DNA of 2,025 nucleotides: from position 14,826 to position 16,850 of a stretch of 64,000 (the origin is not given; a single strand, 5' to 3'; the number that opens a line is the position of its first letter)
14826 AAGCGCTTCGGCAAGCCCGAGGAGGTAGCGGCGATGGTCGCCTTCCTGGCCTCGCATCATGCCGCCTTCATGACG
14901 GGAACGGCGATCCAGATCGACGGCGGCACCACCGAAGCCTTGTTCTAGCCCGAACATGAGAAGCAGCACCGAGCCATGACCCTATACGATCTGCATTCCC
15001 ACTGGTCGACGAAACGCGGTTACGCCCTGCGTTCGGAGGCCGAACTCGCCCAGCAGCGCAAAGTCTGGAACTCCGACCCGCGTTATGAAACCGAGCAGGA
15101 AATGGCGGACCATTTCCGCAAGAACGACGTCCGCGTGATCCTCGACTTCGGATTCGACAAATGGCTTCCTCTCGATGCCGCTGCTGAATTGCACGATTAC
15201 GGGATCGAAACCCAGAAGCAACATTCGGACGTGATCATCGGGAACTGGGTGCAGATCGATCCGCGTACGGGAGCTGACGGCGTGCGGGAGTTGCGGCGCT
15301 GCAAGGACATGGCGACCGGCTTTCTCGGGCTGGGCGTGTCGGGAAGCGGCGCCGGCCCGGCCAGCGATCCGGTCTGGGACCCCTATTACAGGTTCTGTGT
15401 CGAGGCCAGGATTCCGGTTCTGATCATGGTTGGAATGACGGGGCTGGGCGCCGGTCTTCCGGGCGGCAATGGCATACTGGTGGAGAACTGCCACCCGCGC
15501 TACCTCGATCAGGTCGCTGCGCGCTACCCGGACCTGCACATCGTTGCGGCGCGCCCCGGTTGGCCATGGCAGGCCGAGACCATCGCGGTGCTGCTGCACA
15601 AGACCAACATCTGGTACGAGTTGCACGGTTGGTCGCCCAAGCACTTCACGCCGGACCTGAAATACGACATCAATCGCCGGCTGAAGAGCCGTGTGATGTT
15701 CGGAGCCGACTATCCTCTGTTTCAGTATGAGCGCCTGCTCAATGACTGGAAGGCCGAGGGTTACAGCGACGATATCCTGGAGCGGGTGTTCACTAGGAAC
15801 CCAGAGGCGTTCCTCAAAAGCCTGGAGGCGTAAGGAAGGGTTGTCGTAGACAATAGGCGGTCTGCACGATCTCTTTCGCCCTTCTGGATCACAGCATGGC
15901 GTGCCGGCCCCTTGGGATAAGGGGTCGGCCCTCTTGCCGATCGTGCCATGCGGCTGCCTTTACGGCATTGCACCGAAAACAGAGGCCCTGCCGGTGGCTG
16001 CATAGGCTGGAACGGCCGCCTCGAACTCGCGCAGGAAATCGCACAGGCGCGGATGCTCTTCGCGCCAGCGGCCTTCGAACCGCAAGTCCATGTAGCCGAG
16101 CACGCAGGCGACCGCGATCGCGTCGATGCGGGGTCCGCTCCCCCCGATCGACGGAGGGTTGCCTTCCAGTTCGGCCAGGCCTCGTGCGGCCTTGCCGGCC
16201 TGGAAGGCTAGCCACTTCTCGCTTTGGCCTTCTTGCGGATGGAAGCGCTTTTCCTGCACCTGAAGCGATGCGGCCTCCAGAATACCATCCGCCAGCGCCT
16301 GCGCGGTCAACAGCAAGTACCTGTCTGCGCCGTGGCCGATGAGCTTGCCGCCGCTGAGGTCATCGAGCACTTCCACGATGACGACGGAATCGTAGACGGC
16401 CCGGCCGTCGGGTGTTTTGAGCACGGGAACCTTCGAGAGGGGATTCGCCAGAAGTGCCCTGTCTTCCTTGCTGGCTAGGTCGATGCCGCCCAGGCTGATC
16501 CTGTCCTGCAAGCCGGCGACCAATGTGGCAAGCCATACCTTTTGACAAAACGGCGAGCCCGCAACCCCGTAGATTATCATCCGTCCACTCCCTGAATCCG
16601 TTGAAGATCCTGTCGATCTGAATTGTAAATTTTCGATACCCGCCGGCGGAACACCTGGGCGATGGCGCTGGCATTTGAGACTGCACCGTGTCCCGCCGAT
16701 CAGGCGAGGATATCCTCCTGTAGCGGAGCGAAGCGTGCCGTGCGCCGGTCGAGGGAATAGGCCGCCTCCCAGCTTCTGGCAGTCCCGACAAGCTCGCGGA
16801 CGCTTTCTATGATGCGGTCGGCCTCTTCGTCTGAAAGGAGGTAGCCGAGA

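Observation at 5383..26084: About 20 kb block of family-level-only enzymes that looks like one regulon of unknown substrate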

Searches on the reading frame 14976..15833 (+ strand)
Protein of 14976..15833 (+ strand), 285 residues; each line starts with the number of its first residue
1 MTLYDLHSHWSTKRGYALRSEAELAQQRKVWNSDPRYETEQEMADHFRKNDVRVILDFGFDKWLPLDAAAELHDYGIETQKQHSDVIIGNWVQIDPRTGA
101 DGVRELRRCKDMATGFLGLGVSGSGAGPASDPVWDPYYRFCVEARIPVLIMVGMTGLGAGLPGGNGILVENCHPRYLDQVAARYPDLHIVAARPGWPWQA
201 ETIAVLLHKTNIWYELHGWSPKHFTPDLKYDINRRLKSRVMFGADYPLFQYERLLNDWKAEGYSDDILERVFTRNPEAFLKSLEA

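Call 3: search_protein_families(library=pfam, proteins=[window:14976-15833:+])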
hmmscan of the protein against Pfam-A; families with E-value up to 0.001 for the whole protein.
window:14976-15833:+ (285 aa): 1 family
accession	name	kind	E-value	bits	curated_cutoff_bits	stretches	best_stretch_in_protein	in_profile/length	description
PF04909.20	Amidohydro_2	-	1.9e-27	97.2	26.4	1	56-280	50-287/289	Amidohydrolase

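Call 5: search_protein_families(library=ncbifam, proteins=[window:14976-15833:+], max_evalue=0.00001)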
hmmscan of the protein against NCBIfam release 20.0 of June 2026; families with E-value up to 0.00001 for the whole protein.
window:14976-15833:+ (285 aa): 0 families

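Call 43: find_homologous_proteins(query=window:14976-15833:+, max_evalue=1e-20)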
Query window:14976-15833:+ (285 aa): 1214 proteins with E <= 1e-20 among 4448 candidates; the best 120 are listed.
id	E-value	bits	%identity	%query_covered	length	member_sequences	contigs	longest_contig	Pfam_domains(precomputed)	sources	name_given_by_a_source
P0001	1.2e-198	676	100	100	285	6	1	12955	PF04909.21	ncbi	-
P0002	2.0e-157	541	78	100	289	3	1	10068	PF04909.21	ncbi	-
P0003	1.7e-155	535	76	100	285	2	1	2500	PF04909.21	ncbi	-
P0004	4.4e-155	533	76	100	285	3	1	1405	PF04909.21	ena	-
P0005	2.8e-154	531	76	100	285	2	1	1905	PF04909.21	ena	-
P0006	2.0e-151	521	73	99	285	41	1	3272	PF04909.21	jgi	jgi:predicted TIM-barrel fold metal-dependent hydrolase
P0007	5.4e-151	520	74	100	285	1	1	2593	PF04909.21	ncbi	ncbi:MAG: amidohydrolase family protein [Alphaproteobacteria bacterium]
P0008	6.4e-150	516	73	100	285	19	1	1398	PF04909.21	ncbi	-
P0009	1.1e-148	512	73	99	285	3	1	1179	PF04909.21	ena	-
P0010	1.3e-148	512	73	100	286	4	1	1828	PF04909.21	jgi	jgi:predicted TIM-barrel fold metal-dependent hydrolase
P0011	1.9e-148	511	72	100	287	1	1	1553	PF04909.21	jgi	jgi:predicted TIM-barrel fold metal-dependent hydrolase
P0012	3.2e-148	511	73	99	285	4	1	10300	PF04909.21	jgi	jgi:predicted TIM-barrel fold metal-dependent hydrolase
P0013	3.4e-146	504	72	99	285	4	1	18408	PF04909.21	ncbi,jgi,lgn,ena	-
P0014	7.4e-146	503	73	100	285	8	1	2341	PF04909.21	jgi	-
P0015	2.2e-145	501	76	94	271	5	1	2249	PF04909.21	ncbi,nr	ncbi:MAG TPA: amidohydrolase family protein, partial [Alphaproteobacteria bacterium]|nr:amidohydrola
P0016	3.2e-145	501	71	99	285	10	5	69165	PF04909.21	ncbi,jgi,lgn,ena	jgi:predicted TIM-barrel fold metal-dependent hydrolase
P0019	4.6e-143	494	71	99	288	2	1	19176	PF04909.21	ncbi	-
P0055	4.3e-140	484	70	99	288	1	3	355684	PF04909.21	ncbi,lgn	ncbi:MAG: amidohydrolase family protein [Lautropia sp.]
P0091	1.9e-139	482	66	100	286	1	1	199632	PF04909.21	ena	-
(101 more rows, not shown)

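Call 44: find_encoding_contigs(protein=P0055, flank=10000, max_places=2)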
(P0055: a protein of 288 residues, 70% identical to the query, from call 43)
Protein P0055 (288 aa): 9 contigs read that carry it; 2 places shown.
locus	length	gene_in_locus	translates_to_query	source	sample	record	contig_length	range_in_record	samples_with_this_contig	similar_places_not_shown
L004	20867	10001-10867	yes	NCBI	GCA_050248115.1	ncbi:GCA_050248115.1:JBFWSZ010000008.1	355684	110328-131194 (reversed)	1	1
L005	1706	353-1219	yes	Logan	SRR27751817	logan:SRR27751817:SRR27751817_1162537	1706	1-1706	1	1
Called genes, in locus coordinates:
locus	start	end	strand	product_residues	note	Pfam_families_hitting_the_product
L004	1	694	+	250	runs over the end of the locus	PF00005:ABC_tran, PF13304:AAA_21 (faint)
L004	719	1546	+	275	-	PF01261:AP_endonuc_2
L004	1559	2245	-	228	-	PF00392:GntR, PF07729:FCD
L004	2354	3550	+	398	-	PF02515:CoA_transf_3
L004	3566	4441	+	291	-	PF01522:Polysacc_deac_1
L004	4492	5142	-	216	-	PF00440:TetR_N, PF17932:TetR_C_24 (weak)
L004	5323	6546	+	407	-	PF13433:Peripla_BP_5, PF13458:Peripla_BP_6, PF01094:ANF_receptor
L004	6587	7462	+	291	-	PF02653:BPD_transp_2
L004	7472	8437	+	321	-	PF02653:BPD_transp_2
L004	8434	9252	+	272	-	PF00005:ABC_tran, PF13304:AAA_21 (faint), PF12399:BCA_ABC_TP_C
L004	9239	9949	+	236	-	PF00005:ABC_tran, PF13304:AAA_21 (faint)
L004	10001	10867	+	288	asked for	PF04909:Amidohydro_2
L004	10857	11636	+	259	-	PF00106:adh_short, PF08659:KR (weak), PF23441:SDR, PF13561:adh_short_C2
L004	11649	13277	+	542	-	PF00501:AMP-binding, PF13193:AMP-binding_C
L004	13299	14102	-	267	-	-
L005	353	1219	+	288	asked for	PF04909:Amidohydro_2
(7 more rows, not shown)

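Call 45: find_encoding_contigs(protein=P0016, flank=10000, max_places=2)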
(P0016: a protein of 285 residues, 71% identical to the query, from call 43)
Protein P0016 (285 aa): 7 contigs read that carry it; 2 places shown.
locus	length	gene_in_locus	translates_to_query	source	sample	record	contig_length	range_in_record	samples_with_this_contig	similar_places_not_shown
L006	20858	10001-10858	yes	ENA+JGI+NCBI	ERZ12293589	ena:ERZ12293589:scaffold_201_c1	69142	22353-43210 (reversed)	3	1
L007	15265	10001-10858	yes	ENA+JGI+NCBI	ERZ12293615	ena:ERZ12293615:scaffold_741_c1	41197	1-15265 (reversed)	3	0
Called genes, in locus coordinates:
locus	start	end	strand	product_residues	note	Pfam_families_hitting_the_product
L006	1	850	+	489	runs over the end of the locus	PF01979:Amidohydro_1, PF07969:Amidohydro_3 (weak)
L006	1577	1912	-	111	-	-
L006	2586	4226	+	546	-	PF00501:AMP-binding, PF13193:AMP-binding_C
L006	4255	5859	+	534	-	PF00501:AMP-binding, PF13193:AMP-binding_C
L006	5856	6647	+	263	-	PF00106:adh_short, PF08659:KR, PF23441:SDR, PF13561:adh_short_C2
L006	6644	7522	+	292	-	PF02653:BPD_transp_2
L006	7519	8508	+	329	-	PF02653:BPD_transp_2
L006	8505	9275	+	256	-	PF00005:ABC_tran, PF13304:AAA_21 (faint), PF12399:BCA_ABC_TP_C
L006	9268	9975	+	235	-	PF00005:ABC_tran, PF13304:AAA_21 (faint)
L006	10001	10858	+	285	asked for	PF04909:Amidohydro_2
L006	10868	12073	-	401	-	PF13433:Peripla_BP_5, PF13458:Peripla_BP_6, PF01094:ANF_receptor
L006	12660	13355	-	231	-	PF03625:DUF302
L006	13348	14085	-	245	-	-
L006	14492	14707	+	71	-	-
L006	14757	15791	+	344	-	-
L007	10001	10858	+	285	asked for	PF04909:Amidohydro_2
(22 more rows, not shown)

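Call 46: find_encoding_contigs(protein=P0091, flank=10000, max_places=2)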
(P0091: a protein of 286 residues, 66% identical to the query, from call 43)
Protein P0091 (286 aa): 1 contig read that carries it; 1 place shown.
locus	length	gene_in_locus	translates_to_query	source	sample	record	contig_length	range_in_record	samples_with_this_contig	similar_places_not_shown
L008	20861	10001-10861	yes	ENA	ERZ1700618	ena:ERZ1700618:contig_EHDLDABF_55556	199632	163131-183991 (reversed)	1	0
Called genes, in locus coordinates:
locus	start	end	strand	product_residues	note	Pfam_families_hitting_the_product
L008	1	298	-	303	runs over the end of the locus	PF05368:NmrA, PF13460:NAD_binding_10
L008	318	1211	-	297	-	PF02678:Pirin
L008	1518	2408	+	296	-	PF00126:HTH_1, PF03466:LysR_substrate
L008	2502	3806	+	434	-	PF08448:PAS_4, PF13426:PAS_9, PF08447:PAS_3, PF00989:PAS, PF08448:PAS_4, PF13426:PAS_9, PF08447:PAS_3, PF08281:Sigma70_r4_2, +4 more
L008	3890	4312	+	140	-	PF05239:PRC (weak)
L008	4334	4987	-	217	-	PF00440:TetR_N, PF17932:TetR_C_24 (weak)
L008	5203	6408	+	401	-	PF13433:Peripla_BP_5, PF13458:Peripla_BP_6, PF01094:ANF_receptor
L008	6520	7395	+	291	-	PF02653:BPD_transp_2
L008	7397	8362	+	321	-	PF02653:BPD_transp_2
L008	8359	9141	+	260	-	PF00005:ABC_tran, PF13304:AAA_21 (faint), PF12399:BCA_ABC_TP_C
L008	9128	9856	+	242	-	PF00005:ABC_tran, PF13304:AAA_21 (faint)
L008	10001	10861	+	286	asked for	PF04909:Amidohydro_2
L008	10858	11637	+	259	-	PF00106:adh_short, PF08659:KR (faint), PF23441:SDR, PF13561:adh_short_C2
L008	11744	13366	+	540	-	PF00501:AMP-binding, PF13193:AMP-binding_C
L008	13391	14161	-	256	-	PF14535:AMP-binding_C_2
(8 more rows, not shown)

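Call 47: search_solved_structures(query=window:14976-15833:+, max_evalue=0.01)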
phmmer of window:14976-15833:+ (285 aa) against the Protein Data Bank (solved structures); distinct sequences matched with E-value up to 0.01: 1.
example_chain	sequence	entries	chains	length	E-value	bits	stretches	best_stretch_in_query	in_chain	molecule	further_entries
3irs_A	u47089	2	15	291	6.5e-11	44.8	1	130-280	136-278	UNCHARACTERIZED PROTEIN BB4693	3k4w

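Call 51: find_encoding_contigs(protein=P0013, flank=10000, max_places=2)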
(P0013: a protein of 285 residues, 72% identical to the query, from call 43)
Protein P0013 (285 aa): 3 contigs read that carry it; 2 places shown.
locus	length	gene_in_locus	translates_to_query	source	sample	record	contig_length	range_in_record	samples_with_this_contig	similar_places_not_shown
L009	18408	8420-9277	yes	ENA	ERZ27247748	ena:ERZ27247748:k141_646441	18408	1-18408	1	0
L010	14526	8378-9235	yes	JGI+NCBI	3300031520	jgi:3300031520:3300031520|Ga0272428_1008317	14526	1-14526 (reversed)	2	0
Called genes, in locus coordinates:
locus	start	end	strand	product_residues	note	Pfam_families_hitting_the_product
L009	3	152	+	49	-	?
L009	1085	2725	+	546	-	PF00501:AMP-binding, PF13193:AMP-binding_C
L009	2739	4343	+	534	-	PF00501:AMP-binding, PF13193:AMP-binding_C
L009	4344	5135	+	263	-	PF00106:adh_short, PF08659:KR, PF23441:SDR, PF13561:adh_short_C2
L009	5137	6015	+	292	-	PF02653:BPD_transp_2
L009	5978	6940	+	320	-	PF02653:BPD_transp_2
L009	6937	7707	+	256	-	PF00005:ABC_tran, PF13304:AAA_21 (faint), PF12399:BCA_ABC_TP_C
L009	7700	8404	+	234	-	PF00005:ABC_tran, PF13304:AAA_21 (faint)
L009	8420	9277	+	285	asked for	PF04909:Amidohydro_2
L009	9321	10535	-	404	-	PF13433:Peripla_BP_5 (weak), PF13458:Peripla_BP_6, PF01094:ANF_receptor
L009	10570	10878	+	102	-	-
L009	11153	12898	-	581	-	PF02129:Peptidase_S15, PF08530:PepX_C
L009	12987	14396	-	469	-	PF00083:Sugar_tr, PF07690:MFS_1, PF13347:MFS_2 (weak)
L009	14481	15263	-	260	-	PF23441:SDR, PF00106:adh_short, PF08659:KR, PF13561:adh_short_C2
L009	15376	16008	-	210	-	PF04199:Cyclase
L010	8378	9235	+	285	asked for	PF04909:Amidohydro_2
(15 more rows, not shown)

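Call 52: find_encoding_contigs(protein=P0019, flank=10000, max_places=2)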
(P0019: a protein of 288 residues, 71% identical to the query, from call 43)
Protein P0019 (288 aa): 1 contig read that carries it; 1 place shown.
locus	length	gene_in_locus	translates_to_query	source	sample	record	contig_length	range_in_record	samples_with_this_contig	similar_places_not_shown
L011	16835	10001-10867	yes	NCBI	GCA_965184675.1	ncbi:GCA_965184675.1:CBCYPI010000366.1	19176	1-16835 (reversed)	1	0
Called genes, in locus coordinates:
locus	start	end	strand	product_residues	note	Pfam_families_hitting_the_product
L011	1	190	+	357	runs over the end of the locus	PF01209:Ubie_methyltran, PF13489:Methyltransf_23, PF05175:MTS (weak), PF13847:Methyltransf_31, PF08241:Methyltransf_11, PF08242:Methyltransf_12, PF13649:Methyltransf_25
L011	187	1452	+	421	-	PF01321:Creatinase_N (faint), PF00557:Peptidase_M24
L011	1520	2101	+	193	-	PF00857:Isochorismatase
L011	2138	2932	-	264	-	PF00106:adh_short, PF08659:KR (weak), PF13561:adh_short_C2, PF00106:adh_short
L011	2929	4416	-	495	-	PF00890:FAD_binding_2, PF01266:DAO, PF01494:FAD_binding_3 (faint), PF03486:HI0933_like (faint), PF07992:Pyr_redox_2 (faint), PF12831:FAD_oxidored (weak)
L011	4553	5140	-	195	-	PF00440:TetR_N, PF17932:TetR_C_24 (weak)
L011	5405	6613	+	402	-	PF13433:Peripla_BP_5, PF13458:Peripla_BP_6, PF01094:ANF_receptor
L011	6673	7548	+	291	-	PF02653:BPD_transp_2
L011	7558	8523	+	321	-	PF02653:BPD_transp_2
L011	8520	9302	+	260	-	PF00005:ABC_tran, PF13604:AAA_30 (faint), PF13304:AAA_21 (faint), PF12399:BCA_ABC_TP_C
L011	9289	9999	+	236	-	PF00005:ABC_tran, PF13304:AAA_21 (faint)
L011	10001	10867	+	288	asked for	PF04909:Amidohydro_2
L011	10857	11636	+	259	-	PF00106:adh_short, PF08659:KR (weak), PF23441:SDR, PF13561:adh_short_C2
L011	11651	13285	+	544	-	PF00501:AMP-binding, PF13193:AMP-binding_C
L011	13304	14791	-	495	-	PF00005:ABC_tran, PF13304:AAA_21 (faint), PF00005:ABC_tran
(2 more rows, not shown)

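Call 53: find_encoding_contigs(protein=P0012, flank=10000, max_places=2)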
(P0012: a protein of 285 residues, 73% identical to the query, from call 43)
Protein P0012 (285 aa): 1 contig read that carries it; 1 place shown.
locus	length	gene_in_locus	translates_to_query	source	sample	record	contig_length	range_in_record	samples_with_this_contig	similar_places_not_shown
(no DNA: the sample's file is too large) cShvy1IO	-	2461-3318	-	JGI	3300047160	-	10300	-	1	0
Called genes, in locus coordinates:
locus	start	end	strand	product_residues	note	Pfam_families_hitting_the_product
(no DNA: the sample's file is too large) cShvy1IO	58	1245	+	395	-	PF02515:CoA_transf_3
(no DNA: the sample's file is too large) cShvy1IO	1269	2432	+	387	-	PF01212:Beta_elim_lyase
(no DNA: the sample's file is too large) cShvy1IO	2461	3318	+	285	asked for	PF04909:Amidohydro_2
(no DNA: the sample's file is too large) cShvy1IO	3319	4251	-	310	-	PF11392:AllH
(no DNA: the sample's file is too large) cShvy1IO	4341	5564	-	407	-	PF00595:PDZ (faint), PF13180:PDZ_2 (weak), PF12697:Abhydrolase_6, PF12146:Hydrolase_4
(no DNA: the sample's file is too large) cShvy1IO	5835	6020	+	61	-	-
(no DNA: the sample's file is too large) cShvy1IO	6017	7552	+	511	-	PF00496:SBP_bac_5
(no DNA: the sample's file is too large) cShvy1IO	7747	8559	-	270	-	-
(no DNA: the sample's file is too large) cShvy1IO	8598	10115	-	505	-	PF27530:HMA_AllF_N, PF02629:CoA_binding (faint), PF00549:Ligase_CoA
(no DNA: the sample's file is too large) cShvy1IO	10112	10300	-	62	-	?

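Call 112: list_cluster_members(proteins=[P0001, P0135, P0121])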
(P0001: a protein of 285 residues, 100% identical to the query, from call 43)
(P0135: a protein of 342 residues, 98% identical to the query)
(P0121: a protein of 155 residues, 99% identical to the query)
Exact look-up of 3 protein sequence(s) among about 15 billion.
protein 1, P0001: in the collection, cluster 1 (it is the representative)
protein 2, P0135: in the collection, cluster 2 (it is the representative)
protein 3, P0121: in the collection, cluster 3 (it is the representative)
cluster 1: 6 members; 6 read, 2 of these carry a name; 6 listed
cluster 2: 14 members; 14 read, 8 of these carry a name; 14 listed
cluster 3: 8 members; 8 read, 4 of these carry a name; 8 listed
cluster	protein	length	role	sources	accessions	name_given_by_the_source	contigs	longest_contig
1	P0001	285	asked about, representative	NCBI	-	-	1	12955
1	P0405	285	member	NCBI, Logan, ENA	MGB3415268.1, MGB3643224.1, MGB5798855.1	MAG: amidohydrolase family protein [Mesorhizobium sp.]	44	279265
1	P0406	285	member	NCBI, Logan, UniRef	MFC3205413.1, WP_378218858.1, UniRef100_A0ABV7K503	amidohydrolase family protein [Aquamicrobium soli] | Amidohydrolase family protein n=1 Tax=Aquamicrobium soli TaxID=1811518 ...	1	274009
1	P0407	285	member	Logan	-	-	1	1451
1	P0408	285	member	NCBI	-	-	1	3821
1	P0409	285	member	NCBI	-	-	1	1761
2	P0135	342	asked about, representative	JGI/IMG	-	alkanesulfonate monooxygenase SsuD/methylene tetrahydromethanopterin reductase-like ...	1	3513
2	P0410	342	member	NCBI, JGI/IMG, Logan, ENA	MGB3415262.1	MAG: LLM class flavin-dependent oxidoreductase [Mesorhizobium sp.]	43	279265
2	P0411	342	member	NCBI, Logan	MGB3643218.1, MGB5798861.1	MAG: LLM class flavin-dependent oxidoreductase [Mesorhizobium sp.]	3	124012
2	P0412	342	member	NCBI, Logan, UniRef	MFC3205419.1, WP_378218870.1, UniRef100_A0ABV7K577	LLM class flavin-dependent oxidoreductase [Aquamicrobium soli] | LLM class flavin-dependent oxidoreductase n=1 Tax=Aquamicrobium soli TaxID=1811518 ...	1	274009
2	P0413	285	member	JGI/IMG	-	alkanesulfonate monooxygenase SsuD/methylene tetrahydromethanopterin reductase-like ...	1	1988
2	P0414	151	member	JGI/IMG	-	alkanesulfonate monooxygenase SsuD/methylene tetrahydromethanopterin reductase-like ...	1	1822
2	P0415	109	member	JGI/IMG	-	alkanesulfonate monooxygenase SsuD/methylene tetrahydromethanopterin reductase-like ...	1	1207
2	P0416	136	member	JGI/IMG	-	alkanesulfonate monooxygenase SsuD/methylene tetrahydromethanopterin reductase-like ...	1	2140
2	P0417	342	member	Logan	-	-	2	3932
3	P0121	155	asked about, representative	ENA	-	-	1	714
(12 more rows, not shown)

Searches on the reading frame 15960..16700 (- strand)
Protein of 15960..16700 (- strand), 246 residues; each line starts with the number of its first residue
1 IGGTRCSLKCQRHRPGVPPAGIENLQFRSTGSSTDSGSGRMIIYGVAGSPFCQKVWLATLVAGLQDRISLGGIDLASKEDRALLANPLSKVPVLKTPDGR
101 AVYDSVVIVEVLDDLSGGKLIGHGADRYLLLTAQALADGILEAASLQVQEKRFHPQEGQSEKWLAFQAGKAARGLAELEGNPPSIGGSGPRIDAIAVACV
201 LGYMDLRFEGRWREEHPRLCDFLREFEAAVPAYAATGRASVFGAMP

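Call 6: search_protein_families(library=ncbifam, proteins=[window:15960-16700:-], max_evalue=0.00001)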
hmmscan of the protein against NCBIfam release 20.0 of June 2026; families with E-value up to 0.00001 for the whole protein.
window:15960-16700:- (246 aa): 1 family
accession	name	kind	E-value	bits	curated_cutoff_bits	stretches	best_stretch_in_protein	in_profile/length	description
NF007682.0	PRK10357.1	equivalog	2.3e-17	63.2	181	1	45-220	5-182/202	glutathione S-transferase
